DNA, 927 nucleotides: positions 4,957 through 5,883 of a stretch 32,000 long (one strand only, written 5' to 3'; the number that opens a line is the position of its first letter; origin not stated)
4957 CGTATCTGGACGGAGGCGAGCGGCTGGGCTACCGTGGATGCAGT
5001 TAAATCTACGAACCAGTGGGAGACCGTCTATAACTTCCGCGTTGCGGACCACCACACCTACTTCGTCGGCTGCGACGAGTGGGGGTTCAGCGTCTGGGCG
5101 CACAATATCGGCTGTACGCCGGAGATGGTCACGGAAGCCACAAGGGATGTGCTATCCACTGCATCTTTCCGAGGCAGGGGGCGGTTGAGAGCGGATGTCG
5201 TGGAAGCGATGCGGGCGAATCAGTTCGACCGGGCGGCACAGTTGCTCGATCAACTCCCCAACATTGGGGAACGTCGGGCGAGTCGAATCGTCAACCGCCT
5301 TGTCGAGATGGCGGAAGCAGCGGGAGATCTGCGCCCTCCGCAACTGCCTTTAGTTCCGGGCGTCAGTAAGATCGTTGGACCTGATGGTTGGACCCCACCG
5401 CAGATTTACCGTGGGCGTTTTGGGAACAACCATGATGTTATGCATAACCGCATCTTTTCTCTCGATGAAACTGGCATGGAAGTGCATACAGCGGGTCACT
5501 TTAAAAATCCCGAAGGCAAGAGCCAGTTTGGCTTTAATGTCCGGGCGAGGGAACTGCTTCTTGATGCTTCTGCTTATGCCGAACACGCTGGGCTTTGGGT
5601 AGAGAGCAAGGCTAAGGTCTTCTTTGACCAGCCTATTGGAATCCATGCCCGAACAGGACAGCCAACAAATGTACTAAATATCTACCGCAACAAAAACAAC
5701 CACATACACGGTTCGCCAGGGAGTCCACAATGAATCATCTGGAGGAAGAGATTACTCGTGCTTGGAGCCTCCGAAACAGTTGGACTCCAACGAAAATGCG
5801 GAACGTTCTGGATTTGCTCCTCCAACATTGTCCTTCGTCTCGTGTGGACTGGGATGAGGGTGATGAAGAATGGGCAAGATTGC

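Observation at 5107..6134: Unclassified toxin tip (HhH plus possible EndoU-like RNase) with an ATGA-coupled orphan immunity gene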

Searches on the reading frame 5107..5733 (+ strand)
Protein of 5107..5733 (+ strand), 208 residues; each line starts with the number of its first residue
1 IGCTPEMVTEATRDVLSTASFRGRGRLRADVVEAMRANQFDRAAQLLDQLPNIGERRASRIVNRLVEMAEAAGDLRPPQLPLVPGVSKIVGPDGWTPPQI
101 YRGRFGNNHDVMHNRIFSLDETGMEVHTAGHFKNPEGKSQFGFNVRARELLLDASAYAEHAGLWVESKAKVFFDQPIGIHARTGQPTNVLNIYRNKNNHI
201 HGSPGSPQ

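Call 3: search_protein_families(library=pfam, proteins=[window:5107-5733:+], max_evalue=1)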
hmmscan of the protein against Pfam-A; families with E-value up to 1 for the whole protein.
window:5107-5733:+ (208 aa): 3 families
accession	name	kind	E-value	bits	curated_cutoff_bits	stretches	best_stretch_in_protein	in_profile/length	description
PF14606.12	Lipase_GDSL_3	-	0.092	13.5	27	1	20-72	40-87/178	GDSL-like Lipase/Acylhydrolase family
PF15542.11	Ntox50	-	0.11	13.7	22.2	1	125-200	7-90/92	Bacterial toxin 50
PF21176.3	RecR_HhH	-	0.16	12.3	27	1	43-72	4-33/45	RecR, helix-hairpin-helix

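Call 5: search_protein_families(library=ncbifam, proteins=[window:5107-5733:+], max_evalue=1)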
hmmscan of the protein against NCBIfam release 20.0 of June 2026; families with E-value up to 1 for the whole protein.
window:5107-5733:+ (208 aa): 1 family
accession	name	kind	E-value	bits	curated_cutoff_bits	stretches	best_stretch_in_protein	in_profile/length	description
TIGR00615.1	recR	equivalog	0.1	12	162.55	1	38-71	5-38/196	recombination mediator RecR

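Call 6: search_solved_structures(query=window:5107-5730:+, max_evalue=10, show_alignments=3)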
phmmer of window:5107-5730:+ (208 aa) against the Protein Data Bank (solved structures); distinct sequences matched with E-value up to 10: 5.
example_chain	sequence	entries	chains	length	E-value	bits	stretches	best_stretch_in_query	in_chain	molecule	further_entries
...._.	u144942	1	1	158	0.0028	20.5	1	124-207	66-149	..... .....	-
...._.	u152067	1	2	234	0.19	14.6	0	52-77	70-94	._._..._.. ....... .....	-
8tlp_A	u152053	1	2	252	0.24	14.2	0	52-77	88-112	D_3_633_8x, no peptide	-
7rkc_A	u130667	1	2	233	0.44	13.4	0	52-77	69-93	D_3_633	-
3mep_A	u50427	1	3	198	1.6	11.6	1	127-200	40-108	uncharacterized protein ECA2234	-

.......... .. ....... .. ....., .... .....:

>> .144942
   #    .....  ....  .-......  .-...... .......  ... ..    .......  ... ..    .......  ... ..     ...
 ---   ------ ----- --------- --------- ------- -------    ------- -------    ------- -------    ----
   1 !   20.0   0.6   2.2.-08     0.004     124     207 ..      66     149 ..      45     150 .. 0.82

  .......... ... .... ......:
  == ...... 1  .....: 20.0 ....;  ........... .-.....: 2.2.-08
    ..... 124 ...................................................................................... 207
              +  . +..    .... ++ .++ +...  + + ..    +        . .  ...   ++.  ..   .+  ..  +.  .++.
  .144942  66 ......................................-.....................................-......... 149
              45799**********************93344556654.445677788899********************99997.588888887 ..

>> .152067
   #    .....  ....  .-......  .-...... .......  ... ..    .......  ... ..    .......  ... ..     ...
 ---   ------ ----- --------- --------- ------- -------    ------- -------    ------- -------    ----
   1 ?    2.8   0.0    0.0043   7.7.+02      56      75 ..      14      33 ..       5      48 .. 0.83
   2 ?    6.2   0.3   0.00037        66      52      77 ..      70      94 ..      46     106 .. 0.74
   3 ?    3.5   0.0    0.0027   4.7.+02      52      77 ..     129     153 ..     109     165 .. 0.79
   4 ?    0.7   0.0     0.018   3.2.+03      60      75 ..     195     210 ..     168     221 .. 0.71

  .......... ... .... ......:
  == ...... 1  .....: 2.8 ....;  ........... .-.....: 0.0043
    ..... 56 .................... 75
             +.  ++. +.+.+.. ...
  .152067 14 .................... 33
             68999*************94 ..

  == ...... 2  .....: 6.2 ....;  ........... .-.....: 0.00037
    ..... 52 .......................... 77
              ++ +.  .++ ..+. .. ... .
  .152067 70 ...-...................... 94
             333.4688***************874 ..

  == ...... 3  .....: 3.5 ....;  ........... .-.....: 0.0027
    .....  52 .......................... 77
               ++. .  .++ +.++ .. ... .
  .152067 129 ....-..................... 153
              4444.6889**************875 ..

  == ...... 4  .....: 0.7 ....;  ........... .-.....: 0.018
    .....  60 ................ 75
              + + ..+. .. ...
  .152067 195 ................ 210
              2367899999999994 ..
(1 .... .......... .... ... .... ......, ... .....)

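Call 8: find_homologous_proteins(query=window:5107-5730:+, max_evalue=0.001)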
Query window:5107-5730:+: 795 candidates shared short words with the query, none scored E <= 0.001.

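Call 17: search_protein_representatives(protein=window:5107-5730:+)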
Query: 208 residues. Proteins with E-value up to 0.001 (for the whole library): 225; up to 1e-10: 117; up to 1e-30: 2. The best 150 are listed.
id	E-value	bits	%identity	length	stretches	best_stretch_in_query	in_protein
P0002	2.9e-32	128.3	62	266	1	96-208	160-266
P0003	1.3e-31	126.2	45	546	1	26-208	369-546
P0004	3.9e-29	118.1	49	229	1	77-208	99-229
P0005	7.1e-28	114.0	48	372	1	61-208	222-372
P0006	5.3e-26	107.9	48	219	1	90-208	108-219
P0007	3.3e-25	105.3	44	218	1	71-208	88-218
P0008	1.4e-24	103.2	51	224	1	87-208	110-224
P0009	9.4e-24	100.5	49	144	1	94-207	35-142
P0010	3.0e-23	98.9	51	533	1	91-208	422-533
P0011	3.2e-23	98.8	47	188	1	94-207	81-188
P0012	1.4e-22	96.7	50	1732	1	93-208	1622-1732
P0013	7.9e-22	94.2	46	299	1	92-208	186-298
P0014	1.1e-21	93.8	49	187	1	94-207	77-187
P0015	3.9e-21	92.0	47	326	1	106-207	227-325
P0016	5.6e-21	91.5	50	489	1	107-208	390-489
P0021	8.6e-20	87.6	42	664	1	71-200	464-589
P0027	4.3e-19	85.3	44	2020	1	93-206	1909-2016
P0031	3.5e-18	82.3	49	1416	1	95-207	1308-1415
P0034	4.1e-18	82.1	52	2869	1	125-208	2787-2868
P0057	6.8e-15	71.6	58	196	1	2-73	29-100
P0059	1.2e-14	70.8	56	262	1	2-74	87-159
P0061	1.3e-14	70.6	41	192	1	90-206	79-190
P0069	5.3e-14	68.7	42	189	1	107-206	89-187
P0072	1.1e-13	67.6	38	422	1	28-207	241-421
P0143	2.5e-09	53.4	52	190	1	7-69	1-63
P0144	2.6e-09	53.3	40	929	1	104-207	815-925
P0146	3.5e-09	52.9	49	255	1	1-73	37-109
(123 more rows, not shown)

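Call 32: find_encoding_contigs(protein=P0061, flank=4000, max_places=2)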
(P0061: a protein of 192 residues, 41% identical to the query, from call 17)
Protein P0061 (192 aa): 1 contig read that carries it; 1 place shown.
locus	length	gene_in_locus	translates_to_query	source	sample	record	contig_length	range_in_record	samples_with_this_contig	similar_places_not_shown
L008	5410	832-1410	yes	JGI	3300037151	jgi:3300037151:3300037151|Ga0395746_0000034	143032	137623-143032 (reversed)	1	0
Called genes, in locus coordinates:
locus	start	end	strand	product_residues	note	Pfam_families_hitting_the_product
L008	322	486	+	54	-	PF12106:Colicin_E5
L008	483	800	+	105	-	-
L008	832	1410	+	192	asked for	-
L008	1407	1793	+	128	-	-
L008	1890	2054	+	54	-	-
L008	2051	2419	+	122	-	PF10049:DUF2283 (faint)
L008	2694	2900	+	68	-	-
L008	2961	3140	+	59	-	-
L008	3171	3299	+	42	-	-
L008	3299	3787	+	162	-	-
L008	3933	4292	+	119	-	PF03795:YCII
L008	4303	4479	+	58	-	-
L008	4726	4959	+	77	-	-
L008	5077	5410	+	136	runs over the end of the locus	PF01243:PNPOx_N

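Call 33: find_encoding_contigs(protein=P0069, flank=4000, max_places=2)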
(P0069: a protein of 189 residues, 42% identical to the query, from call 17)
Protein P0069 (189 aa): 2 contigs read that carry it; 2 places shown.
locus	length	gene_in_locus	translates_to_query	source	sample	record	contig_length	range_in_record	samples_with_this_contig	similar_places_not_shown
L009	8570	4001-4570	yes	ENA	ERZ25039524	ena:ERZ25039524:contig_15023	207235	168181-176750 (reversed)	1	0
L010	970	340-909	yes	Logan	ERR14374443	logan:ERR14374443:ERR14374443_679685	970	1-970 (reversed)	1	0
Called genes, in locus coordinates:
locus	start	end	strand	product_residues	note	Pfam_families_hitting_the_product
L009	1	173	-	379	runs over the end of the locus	PF05496:RuvB_N, PF06068:TIP49 (faint), PF13191:AAA_16 (faint), PF00004:AAA, PF07728:AAA_5 (weak)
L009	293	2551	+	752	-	PF25023:TEN_YD-shell, PF05593:RHS_repeat (faint)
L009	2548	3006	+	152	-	-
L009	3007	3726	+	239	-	-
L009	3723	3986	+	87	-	-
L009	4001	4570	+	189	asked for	-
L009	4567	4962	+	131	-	-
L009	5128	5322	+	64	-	PF14021:TNT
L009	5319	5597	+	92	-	-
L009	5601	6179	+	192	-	-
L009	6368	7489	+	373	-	PF01266:DAO, PF13738:Pyr_redox_3 (faint)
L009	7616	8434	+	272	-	PF03704:BTAD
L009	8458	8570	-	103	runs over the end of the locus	PF01527:HTH_Tnp_1, PF13542:HTH_Tnp_ISL3 (weak), PF13518:HTH_28 (weak)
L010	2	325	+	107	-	?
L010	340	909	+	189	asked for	-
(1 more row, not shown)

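Call 37: predict_structure(alignment_id=A2)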
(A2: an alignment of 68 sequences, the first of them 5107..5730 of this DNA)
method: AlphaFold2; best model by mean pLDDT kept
length: 208 residues; sequences in the alignment: 68
mean_pLDDT: 81.6   pTM: 0.59
mean pLDDT of the five models: 81.6, 80.8, 79.3, 79.2, 78.4
residues with pLDDT >= 90: 97; 70-90: 54; 50-70: 47; < 50: 10
segments of 3 or more residues with pLDDT < 50: 73-79
pLDDT, mean of each block of 10 residues (from residue 1): 63 67 74 81 81 64 67 50 59 91 88 96 92 75 94 97 98 94 94 98 92
secondary structure, 60 per line:
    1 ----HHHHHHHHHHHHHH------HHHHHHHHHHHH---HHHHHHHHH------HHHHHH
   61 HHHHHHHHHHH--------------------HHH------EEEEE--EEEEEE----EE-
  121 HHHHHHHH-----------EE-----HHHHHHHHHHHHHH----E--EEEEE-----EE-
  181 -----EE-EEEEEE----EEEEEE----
elements in order: H5-18 H25-36 H40-48 H55-71 E101-105 E108-113 H121-128 H147-160 E168-172 E189-194 E199-204

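Call 41: fold_search(model_id=the predicted structure, library=pdb)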
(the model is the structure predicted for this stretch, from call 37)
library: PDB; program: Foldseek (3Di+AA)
matches with E <= 10: 90; with E <= 0.001: 1
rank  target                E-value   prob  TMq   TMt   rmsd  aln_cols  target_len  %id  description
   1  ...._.                4.1e-04  1.00  0.30  0.59   4.7        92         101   27  Crystal structure of the MafB2-CTMGI-2B16B6/MafI2MGI-2B16B6 complex (released 2023-11-15)
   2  8fne_A                5.8e-01  0.06  0.10  0.04  14.8        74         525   15  phiPA3 PhuN Tetramer, p2 (released 2023-03-01)
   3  7zbo_A                1.6e+00  0.03  0.13  0.09  11.9       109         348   13  Amine Dehydrogenase MATOUAmDH2 in complex with NADP+ (released 2022-04-06)
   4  3t8n_A                1.9e+00  0.01  0.08  0.11  13.4        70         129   11  Crystal structure of ketosteroid isomerase Y16AD103A from Pseudomonas putida (released 2011-11-23)
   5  3ka5_A                2.3e+00  0.14  0.15  0.44   4.8        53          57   11  Crystal structure of Ribosome-associated protein Y (PSrp-1) from Clostridium acetobutylicum. Northeast Structural Geno (released 2009-11-03)
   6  3d2l_C                2.3e+00  0.03  0.08  0.07   7.9        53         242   13  Crystal structure of SAM-dependent methyltransferase (ZP_00538691.1) from EXIGUOBACTERIUM SP. 255-15 at 1.90 A resolut (released 2008-05-20)
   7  6t7o_A                2.5e+00  0.15  0.15  0.44   4.4        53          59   13  X-ray structure of the C-terminal domain of S. aureus Hibernating Promoting Factor (CTD-SaHPF) (released 2019-12-11)
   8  7r09                  2.5e+00  0.03  0.13  0.10  10.0        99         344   15  Amine Dehydrogenase MATOUAmDH2 in complex with NADP+ and Cyclohexylamine (released 2022-04-06)
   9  8h5z_A                2.5e+00  0.01  0.09  0.05  20.1       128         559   10  Crystal structure of RadD/ATP analogue complex (released 2023-10-18)
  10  3lyv_B                2.8e+00  0.12  0.15  0.41   4.8        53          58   11  Crystal structure of a domain of ribosome-associated factor Y from streptococcus pyogenes serotype M6. Northeast Struc (released 2010-05-26)
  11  5jaa_C                2.8e+00  0.08  0.15  0.27   4.6        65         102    3  Crystal structure of the HigBA2 toxin-antitoxin complex (released 2017-04-05)
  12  8y21_C                3.1e+00  0.01  0.08  0.10  13.8        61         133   15  Crystal Structure of (3R)-hydroxyacyl-ACP dehydratase HadAB hetero-dimer from Mycobacterium tuberculosis complexed wit (released 2025-07-30)
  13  7z0t_G                3.3e+00  0.15  0.21  0.19   4.8        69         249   16  Structure of the Escherichia coli formate hydrogenlyase complex (aerobic preparation, composite structure) (released 2022-09-28)
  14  3lyv_A                3.3e+00  0.10  0.15  0.41   5.5        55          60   11  Crystal structure of a domain of ribosome-associated factor Y from streptococcus pyogenes serotype M6. Northeast Struc (released 2010-05-26)
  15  4xpq                  3.3e+00  0.03  0.10  0.04   8.1        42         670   14  Crystal structure of Pedobacter saltans GH31 alpha-galactosidase complexed with L-fucose (released 2015-05-20)
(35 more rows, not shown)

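Call 59: search_protein_families(library=pfam, proteins=[P0057, P0059, P0143, P0146, P0072], max_evalue=0.1)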
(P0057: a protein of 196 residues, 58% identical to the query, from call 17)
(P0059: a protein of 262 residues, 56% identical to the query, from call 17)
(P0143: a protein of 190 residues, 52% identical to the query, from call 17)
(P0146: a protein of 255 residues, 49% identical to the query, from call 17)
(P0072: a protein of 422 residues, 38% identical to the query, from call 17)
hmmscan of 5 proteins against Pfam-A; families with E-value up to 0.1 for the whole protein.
P0057 (196 aa): 2 families
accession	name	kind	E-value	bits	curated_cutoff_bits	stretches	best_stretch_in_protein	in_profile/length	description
PF14520.12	HHH_5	-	0.006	17.5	27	1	72-93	35-56/57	Helix-hairpin-helix domain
PF00633.29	HHH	-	0.033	14.5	24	1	74-90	13-29/30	Helix-hairpin-helix motif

P0059 (262 aa): 5 families
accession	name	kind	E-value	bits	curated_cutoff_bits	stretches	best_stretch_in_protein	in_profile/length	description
PF07591.16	PT-HINT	-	1e-09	39.2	27.7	1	9-86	60-137/137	Pretoxin HINT domain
PF14076.12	DUF4258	-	7.5e-05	23.4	25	1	198-259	1-70/71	Domain of unknown function (DUF4258)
PF14890.11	Intein_splicing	-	0.0011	19.2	35.8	1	5-58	56-96/155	Intein splicing domain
PF14520.12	HHH_5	-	0.028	15.3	27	0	128-151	33-56/57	Helix-hairpin-helix domain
PF00633.29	HHH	-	0.061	13.6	24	0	132-147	13-28/30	Helix-hairpin-helix motif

P0143 (190 aa): 6 families
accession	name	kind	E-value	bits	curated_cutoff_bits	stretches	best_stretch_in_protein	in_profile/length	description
PF14520.12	HHH_5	-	4.9e-08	33.8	27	2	39-60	36-56/57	Helix-hairpin-helix domain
PF00633.29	HHH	-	8.3e-05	22.7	24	1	41-56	13-28/30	Helix-hairpin-helix motif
PF12836.13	HHH_3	-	0.0079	16.7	27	1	40-58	15-33/65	Helix-hairpin-helix motif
PF25317.1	SAM_SMF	-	0.031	15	27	1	41-75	10-43/65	SMF/DprA SAM domain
PF14716.13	HHH_8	-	0.06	14.2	30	0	34-62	44-71/73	Helix-hairpin-helix domain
PF12482.14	DUF3701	-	0.074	13.7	26.9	0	41-67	51-77/93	Phage integrase protein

P0146 (255 aa): 2 families
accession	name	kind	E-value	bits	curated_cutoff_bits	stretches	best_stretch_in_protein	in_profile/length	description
PF14436.11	EndoU_bacteria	-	9.3e-14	52.3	25.3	1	116-252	3-128/129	Bacterial EndoU nuclease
PF07591.16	PT-HINT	-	0.00093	19.9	27.7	1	10-36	109-136/137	Pretoxin HINT domain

P0072 (422 aa): 2 families
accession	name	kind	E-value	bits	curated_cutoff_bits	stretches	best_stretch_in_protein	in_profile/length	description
PF06013.18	WXG100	-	1.3e-05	25.8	27.3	1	24-100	5-81/86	Proteins of 100 residues with WXG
PF25547.1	WXG100_2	-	4.2e-05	24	27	1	17-144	20-149/150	WXG100 like domain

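Call 61: search_protein_families(library=pfam, proteins=[P0012, P0027, P0034, P0031, P0144, P0021], max_evalue=0.0001)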
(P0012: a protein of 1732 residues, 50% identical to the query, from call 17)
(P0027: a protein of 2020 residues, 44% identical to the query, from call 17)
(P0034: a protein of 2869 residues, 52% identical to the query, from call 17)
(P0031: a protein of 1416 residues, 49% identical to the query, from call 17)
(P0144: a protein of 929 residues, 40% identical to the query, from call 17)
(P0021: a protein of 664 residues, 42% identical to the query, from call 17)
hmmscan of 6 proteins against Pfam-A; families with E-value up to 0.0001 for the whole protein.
P0012 (1732 aa): 4 families
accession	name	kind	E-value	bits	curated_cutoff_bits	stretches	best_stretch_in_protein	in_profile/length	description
PF13517.12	FG-GAP_3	-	8.3e-15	55.6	26.9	1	169-233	1-60/61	FG-GAP-like repeat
PF05593.20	RHS_repeat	-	4.4e-14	52.9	22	0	860-894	2-36/38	RHS Repeat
PF12256.14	TcdB_toxin_midN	-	1.4e-05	24.9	24.8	0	286-435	31-160/181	Insecticide toxin TcdB middle/N-terminal region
PF01839.29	FG-GAP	-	8.9e-05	22.7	22.1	0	287-304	7-24/37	FG-GAP repeat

P0027 (2020 aa): 1 family
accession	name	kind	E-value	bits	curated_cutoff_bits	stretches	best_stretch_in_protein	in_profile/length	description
PF05593.20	RHS_repeat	-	3.8e-09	37.2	22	0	1070-1099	1-30/38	RHS Repeat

P0034 (2869 aa): 3 families
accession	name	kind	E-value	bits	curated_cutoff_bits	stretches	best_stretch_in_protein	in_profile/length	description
PF05860.19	TPS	-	1.6e-33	117.1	33.5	1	45-294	1-235/252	TPS secretion domain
PF13332.12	Fil_haemagg_2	-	1.9e-23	83.9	22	1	2125-2266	2-159/170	Hemagglutinin repeat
PF05594.20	Fil_haemagg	-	3.3e-05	24.9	21.5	0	517-564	9-71/72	Haemagglutinin repeat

P0031 (1416 aa): 1 family
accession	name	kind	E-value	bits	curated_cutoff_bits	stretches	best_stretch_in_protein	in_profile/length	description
PF05593.20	RHS_repeat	-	2.2e-15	57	22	0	376-409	1-32/38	RHS Repeat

P0144 (929 aa): 2 families
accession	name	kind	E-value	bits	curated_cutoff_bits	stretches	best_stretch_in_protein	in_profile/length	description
PF05838.17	Glyco_hydro_108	-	2.9e-25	89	21.2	1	269-353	2-85/85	Glycosyl hydrolase 108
PF01476.26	LysM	-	1.1e-11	44.9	20.9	1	124-174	1-43/43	LysM domain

P0021 (664 aa): 2 families
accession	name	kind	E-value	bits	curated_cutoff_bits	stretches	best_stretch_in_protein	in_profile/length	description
PF05593.20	RHS_repeat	-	6.6e-13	49.1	22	2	205-233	1-28/38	RHS Repeat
PF25023.1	TEN_YD-shell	-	3.5e-05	22.5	50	0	197-284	786-866/909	Teneurin YD-shell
